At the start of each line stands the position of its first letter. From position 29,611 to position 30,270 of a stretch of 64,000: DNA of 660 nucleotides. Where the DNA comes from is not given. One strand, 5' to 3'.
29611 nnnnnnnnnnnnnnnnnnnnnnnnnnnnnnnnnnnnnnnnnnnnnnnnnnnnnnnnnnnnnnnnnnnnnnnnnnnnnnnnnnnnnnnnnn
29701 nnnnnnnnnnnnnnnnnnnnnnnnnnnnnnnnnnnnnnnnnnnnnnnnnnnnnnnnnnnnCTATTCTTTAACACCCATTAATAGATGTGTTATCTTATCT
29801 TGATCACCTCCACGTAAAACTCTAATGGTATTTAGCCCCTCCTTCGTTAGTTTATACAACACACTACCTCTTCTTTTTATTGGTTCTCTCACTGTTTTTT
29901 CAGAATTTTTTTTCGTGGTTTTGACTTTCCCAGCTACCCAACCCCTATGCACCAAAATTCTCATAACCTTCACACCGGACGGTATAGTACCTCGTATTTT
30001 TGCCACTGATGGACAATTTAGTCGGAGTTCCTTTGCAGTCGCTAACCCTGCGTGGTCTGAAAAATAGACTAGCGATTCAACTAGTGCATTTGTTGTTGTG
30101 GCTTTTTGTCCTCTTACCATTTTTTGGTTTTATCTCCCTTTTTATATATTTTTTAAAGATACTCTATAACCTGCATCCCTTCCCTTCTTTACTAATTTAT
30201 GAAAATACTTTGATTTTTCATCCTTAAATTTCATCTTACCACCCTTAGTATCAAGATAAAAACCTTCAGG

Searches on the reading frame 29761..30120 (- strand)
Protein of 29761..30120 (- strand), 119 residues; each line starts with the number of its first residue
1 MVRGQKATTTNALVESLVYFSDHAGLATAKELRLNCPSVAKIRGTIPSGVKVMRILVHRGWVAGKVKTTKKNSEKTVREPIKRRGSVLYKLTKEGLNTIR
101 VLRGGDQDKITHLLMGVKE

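Call 19: search_protein_families(library=pfam, proteins=[window:29761-30120:-], max_evalue=0.01)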
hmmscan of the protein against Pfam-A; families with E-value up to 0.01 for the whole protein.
window:29761-30120:- (119 aa): 0 families

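Call 64: search_protein_families(library=phrogs, proteins=[window:29761-30120:-], max_evalue=0.01)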
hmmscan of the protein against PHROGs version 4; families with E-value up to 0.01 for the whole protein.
window:29761-30120:- (119 aa): 0 families

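Call 66: find_encoding_contigs(protein=window:29761-30120:-, flank=10000, max_places=10)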
Protein window:29761-30120:- (119 aa): 5 contigs read that carry it; 4 places shown.
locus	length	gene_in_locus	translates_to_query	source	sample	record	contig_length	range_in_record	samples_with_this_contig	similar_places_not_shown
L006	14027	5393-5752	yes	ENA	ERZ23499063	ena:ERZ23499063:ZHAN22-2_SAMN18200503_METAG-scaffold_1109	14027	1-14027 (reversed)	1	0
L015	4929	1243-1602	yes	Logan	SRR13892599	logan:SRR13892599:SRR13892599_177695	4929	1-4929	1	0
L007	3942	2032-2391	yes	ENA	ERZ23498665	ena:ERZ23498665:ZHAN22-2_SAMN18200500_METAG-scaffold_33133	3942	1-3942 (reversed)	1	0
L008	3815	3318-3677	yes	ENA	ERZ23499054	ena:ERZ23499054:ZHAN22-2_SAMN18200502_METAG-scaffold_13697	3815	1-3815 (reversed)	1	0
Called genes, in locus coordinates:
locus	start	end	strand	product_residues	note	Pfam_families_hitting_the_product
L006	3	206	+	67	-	?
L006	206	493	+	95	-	-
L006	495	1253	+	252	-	-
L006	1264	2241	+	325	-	-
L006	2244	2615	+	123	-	-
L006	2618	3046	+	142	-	-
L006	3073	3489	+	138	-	-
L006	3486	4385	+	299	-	PF05605:zf-Di19 (weak)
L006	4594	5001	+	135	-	-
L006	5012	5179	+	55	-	-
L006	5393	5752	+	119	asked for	-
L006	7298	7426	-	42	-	-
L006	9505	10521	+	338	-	-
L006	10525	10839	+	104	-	-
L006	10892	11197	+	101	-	-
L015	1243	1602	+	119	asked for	-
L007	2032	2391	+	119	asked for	-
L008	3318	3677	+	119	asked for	-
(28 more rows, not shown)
